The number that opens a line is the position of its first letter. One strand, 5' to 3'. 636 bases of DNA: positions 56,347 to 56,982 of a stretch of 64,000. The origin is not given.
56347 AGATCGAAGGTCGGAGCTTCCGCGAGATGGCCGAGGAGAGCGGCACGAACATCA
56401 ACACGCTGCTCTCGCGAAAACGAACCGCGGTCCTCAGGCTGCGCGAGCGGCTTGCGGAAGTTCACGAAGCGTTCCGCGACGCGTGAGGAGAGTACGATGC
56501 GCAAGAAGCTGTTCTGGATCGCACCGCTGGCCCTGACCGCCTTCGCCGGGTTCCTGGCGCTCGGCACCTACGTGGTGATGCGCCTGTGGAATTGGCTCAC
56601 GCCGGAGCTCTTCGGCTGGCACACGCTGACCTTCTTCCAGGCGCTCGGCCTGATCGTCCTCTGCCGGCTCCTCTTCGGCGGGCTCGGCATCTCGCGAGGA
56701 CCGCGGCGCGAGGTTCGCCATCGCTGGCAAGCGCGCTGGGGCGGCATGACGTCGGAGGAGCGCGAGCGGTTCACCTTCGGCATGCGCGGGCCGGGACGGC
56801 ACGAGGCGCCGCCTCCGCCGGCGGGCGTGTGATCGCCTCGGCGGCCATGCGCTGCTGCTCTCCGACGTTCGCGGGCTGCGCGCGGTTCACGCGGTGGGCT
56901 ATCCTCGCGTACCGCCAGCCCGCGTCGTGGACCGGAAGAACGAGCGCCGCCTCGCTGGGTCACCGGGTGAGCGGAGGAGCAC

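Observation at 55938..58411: ECF sigma factor, small two-TM protein and membrane-anchored two-DTG aspartic protease: candidate regulated-proteolysis module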

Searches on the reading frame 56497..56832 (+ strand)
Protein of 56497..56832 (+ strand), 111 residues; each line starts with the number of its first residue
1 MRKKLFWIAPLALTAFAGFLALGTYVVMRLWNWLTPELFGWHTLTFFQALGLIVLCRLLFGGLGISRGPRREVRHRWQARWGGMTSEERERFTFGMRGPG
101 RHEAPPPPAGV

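Call 4: search_protein_families(library=pfam, proteins=[window:56497-56832:+], max_evalue=1)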
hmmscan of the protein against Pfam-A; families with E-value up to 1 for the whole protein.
window:56497-56832:+ (111 aa): 0 families

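Call 5: search_protein_families(library=ncbifam, proteins=[window:56497-56832:+], max_evalue=1)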
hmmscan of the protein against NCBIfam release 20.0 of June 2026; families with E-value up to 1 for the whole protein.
window:56497-56832:+ (111 aa): 0 families

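Call 9: find_homologous_proteins(query=window:56497-56832:+)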
Query window:56497-56832:+ (111 aa): 21 proteins with E <= 0.001 among 34 candidates.
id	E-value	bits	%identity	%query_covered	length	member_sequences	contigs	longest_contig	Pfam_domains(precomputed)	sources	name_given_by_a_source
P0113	3.4e-70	252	100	100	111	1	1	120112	-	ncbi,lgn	ncbi:MAG: hypothetical protein U0527_03885 [Candidatus Eisenbacteria bacterium]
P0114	2.0e-57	210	86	100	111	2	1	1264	-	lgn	-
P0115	2.5e-50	188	81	86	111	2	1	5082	-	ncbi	-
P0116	6.9e-32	128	61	88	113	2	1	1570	-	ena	-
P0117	2.1e-28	117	56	95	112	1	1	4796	-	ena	-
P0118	1.2e-26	111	53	87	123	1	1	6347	-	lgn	-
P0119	9.3e-26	108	57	93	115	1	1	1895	-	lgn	-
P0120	1.9e-25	107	54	95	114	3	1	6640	-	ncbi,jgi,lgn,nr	ncbi:MAG TPA: hypothetical protein VGN86_06545 [Pyrinomonadaceae bacterium]|jgi:hypothetical protein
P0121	1.2e-24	105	54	87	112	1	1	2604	-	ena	-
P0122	2.1e-24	104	54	94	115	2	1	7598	-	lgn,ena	-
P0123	2.5e-23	100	50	100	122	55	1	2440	-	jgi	jgi:hypothetical protein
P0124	1.2e-22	98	50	98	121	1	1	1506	-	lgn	-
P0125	1.9e-21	94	50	98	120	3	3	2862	-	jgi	jgi:hypothetical protein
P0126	7.2e-21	92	65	59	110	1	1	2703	-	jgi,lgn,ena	-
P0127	8.9e-21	92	59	78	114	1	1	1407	-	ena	-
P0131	2.9e-20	90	58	75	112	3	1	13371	-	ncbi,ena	-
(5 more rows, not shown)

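Call 15: find_encoding_contigs(protein=P0131, flank=5000, max_places=3)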
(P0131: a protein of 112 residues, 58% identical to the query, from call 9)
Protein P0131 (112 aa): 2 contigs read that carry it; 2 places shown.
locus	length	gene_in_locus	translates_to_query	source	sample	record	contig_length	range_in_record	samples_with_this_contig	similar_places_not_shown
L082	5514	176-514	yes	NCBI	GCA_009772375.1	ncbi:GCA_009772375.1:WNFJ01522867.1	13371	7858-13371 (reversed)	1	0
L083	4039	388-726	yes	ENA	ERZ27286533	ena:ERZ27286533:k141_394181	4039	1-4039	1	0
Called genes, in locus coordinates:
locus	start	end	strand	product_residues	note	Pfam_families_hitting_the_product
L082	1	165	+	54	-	?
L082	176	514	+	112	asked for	-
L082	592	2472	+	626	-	PF02837:Glyco_hydro_2_N, PF00703:Glyco_hydro_2 (weak), PF02836:Glyco_hydro_2_C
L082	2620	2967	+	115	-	-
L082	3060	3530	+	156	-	-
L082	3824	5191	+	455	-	-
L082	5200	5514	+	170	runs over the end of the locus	-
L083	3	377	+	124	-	?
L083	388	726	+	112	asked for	-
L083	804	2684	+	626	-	PF02837:Glyco_hydro_2_N, PF00703:Glyco_hydro_2 (weak), PF02836:Glyco_hydro_2_C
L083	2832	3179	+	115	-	-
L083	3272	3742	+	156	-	-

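Call 16: find_encoding_contigs(protein=P0120, flank=5000, max_places=3)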
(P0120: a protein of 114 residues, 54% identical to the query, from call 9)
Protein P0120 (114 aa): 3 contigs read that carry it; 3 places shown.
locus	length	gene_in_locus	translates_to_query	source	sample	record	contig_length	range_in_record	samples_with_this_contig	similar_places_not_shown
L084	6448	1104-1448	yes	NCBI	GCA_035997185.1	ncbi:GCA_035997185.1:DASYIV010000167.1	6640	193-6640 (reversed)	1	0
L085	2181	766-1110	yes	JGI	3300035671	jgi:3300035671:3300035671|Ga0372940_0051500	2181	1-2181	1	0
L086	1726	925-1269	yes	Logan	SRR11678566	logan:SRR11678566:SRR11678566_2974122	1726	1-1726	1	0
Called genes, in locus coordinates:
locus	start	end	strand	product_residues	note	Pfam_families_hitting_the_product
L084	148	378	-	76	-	PF09720:Unstab_antitox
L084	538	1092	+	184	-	PF04542:Sigma70_r2, PF08281:Sigma70_r4_2, PF04545:Sigma70_r4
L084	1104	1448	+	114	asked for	-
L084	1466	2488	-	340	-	PF13228:DUF4037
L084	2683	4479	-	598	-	PF13360:PQQ_2, PF01011:PQQ (faint), PF13360:PQQ_2, PF13570:Beta-prop_ACSF4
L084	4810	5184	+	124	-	PF01527:HTH_Tnp_1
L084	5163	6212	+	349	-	PF13276:HTH_21, PF00665:rve, PF13683:rve_3, PF13333:rve_2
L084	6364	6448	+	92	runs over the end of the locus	?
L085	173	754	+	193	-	PF04542:Sigma70_r2, PF08281:Sigma70_r4_2, PF04545:Sigma70_r4 (weak)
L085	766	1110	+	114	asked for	-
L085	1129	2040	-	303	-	PF13228:DUF4037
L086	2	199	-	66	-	?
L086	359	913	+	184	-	PF04542:Sigma70_r2, PF08281:Sigma70_r4_2, PF04545:Sigma70_r4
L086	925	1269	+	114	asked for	-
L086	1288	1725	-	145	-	?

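Call 19: find_related_loci(query=A2, collection=metagenome_contigs, flank=4000)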
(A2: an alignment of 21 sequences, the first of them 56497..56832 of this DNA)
Query A2 (111 aa) in metagenome_contigs; peptide patterns used: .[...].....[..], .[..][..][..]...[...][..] (x = any residue, [..] = any of these).
600 stretches matched a pattern (row limit reached: there are more); 462 encode a relative of the query (tblastn E <= 1e-3); the best 80 are kept; 80 distinct loci.
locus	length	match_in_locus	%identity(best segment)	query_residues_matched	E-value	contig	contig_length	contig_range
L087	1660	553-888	54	1-105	4e-31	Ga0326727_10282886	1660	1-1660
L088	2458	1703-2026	51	2-111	3e-31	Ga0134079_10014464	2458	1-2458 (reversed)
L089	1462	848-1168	52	3-104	9e-31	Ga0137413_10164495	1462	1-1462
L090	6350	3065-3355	58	1-97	6e-30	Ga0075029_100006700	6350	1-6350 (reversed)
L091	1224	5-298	57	3-98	3e-30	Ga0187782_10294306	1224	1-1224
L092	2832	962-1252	56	1-97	1e-29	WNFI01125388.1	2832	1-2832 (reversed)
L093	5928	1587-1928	51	1-106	3e-29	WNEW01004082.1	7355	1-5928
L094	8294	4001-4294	55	1-98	3e-29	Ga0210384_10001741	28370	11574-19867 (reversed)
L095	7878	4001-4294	55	1-98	5e-29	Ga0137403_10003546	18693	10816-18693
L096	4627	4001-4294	55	1-98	5e-29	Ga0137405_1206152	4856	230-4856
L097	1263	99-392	55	1-98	2e-29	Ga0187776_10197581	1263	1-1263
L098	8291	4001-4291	56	1-97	5e-29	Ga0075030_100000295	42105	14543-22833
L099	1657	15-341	50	1-104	1e-28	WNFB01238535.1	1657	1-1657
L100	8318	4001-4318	48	2-109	1e-28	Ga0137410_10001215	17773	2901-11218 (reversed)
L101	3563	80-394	50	3-109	1e-28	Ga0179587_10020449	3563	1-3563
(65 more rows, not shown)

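Call 42: search_protein_families(library=pfam, alignment_id=A2, max_evalue=10)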
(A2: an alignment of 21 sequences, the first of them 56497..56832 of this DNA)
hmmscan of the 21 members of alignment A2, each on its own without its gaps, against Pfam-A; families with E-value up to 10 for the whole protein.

A. member 1, window:56497-56832:+ (111 aa): 0 families

B. families by the number of members that match (of 21 scanned): 22 families
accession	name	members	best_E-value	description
PF11304.13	DUF3106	12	0.0019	Protein of unknown function (DUF3106)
PF13801.11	Metal_resist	9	0.025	Heavy-metal resistance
PF00505.25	HMG_box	5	0.01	HMG (high mobility group) box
PF09011.16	HMG_box_2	4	0.061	HMG-box domain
PF23906.1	DUF7248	2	0.075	Family of unknown function (DUF7248)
PF06945.18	DUF1289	2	0.38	Protein of unknown function (DUF1289)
PF04341.17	DUF485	2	0.49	Protein of unknown function, DUF485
PF20990.2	DUF2207_C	2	0.58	Predicted membrane protein (DUF2207) C-terminal domain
PF19865.4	DUF6338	1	0.018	Family of unknown function (DUF6338)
PF00424.23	REV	1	0.019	REV protein (anti-repression trans-activator protein)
PF23815.1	DUF7186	1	0.024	Family of unknown function (DUF7186)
PF11808.13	PhoR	1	0.051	Phosphate regulon sensor protein PhoR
PF06518.16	DUF1104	1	0.06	Protein of unknown function (DUF1104)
PF19606.4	DUF6111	1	0.071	Family of unknown function (DUF6111)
PF23858.1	DUF7220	1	0.072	Family of unknown function (DUF7220)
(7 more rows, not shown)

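Call 46: find_encoding_contigs(protein=P0115, flank=5000, max_places=2)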
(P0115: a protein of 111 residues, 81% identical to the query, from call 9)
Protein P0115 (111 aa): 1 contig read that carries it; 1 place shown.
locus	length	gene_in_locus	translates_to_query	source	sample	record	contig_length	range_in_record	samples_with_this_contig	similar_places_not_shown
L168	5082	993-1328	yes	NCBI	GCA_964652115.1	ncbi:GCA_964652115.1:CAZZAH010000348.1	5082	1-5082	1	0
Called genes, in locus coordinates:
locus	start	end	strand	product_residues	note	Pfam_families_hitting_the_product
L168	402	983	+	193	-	PF04542:Sigma70_r2, PF08281:Sigma70_r4_2, PF04545:Sigma70_r4 (weak)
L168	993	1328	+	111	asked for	-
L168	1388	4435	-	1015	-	PF05547:Peptidase_M6, PF13860:FlgD_ig (weak)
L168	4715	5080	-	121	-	?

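Call 47: find_encoding_contigs(protein=P0116, flank=5000, max_places=2)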
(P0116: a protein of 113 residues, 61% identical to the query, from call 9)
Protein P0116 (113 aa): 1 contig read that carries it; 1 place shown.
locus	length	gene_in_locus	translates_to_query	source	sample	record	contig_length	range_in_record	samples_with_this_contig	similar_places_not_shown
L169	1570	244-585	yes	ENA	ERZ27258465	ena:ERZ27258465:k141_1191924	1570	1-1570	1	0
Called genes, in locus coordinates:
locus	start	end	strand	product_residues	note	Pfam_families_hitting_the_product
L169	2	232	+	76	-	?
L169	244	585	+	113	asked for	-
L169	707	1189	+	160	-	PF12867:DinB_2 (weak)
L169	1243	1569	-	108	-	?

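Call 54: predict_structure(alignment_id=A2)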
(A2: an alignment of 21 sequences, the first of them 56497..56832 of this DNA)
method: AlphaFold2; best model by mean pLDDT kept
length: 111 residues; sequences in the alignment: 21
mean_pLDDT: 68.1   pTM: 0.32
mean pLDDT of the five models: 68.1, 67.0, 64.6, 62.2, 61.6
residues with pLDDT >= 90: 0; 70-90: 52; 50-70: 51; < 50: 8
segments of 3 or more residues with pLDDT < 50: 100-104
pLDDT, mean of each block of 10 residues (from residue 1): 69 86 82 66 72 78 52 66 69 59 53 45
secondary structure, 60 per line:
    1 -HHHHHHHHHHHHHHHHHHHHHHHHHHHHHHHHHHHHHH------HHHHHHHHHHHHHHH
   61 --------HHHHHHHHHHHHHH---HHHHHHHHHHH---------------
elements in order: H2-39 H46-60 H69-82 H86-96

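Call 56: find_homologous_proteins(query=A2, max_evalue=0.001)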
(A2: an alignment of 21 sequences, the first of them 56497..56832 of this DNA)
Query A2 (21 sequences) (111 aa, profile of the alignment): 7548 proteins with E <= 0.001 among 8000 candidates; the best 120 are listed.
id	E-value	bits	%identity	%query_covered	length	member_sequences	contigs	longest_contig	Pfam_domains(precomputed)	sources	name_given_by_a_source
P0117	9.2e-49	182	56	95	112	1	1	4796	-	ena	-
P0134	6.7e-48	179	54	95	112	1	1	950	-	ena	-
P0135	9.9e-48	179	58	95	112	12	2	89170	-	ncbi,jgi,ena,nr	ncbi:MAG TPA: hypothetical protein VNX66_16910 [Candidatus Sulfotelmatobacter sp.]|jgi:hypothetical 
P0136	1.5e-47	178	50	95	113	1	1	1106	-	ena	-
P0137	2.6e-47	177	63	87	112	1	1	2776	-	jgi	jgi:hypothetical protein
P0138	5.0e-47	176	55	95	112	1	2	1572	-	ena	-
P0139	1.1e-46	175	50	95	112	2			-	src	-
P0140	1.5e-46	175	52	98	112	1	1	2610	-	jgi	jgi:hypothetical protein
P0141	2.6e-46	174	58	82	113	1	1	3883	-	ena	-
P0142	3.9e-46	173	52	95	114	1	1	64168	-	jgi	jgi:hypothetical protein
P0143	4.4e-46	173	49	99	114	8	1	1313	-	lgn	-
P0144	5.0e-46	173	53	98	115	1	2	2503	-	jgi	jgi:hypothetical protein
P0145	5.5e-46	173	48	99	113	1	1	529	-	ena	-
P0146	6.9e-46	173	56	88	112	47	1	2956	-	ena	-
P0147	6.9e-46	173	52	96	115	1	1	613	-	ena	-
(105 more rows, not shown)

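Call 59: find_encoding_contigs(protein=P0113, flank=6000, max_places=2)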
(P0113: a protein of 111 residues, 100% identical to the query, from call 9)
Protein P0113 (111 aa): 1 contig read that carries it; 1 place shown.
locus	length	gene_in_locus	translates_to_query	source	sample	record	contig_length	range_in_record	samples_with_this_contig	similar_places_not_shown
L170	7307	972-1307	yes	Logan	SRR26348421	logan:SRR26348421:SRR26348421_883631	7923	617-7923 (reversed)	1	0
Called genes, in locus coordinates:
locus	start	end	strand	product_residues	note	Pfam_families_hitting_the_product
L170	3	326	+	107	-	?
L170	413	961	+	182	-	PF04542:Sigma70_r2, PF08281:Sigma70_r4_2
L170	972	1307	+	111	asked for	-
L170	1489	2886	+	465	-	PF13975:gag-asp_proteas (faint), PF13650:Asp_protease_2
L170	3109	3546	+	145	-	PF09828:ChrB_C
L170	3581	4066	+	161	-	PF13924:Lipocalin_5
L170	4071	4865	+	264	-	PF13489:Methyltransf_23, PF08241:Methyltransf_11, PF08242:Methyltransf_12, PF13649:Methyltransf_25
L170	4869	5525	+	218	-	-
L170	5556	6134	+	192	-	PF00583:Acetyltransf_1 (weak)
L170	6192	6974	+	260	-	PF00561:Abhydrolase_1, PF12697:Abhydrolase_6, PF12146:Hydrolase_4, PF03096:Ndr (faint), PF00561:Abhydrolase_1, PF08386:Abhydrolase_4 (weak)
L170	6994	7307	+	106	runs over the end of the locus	PF03992:ABM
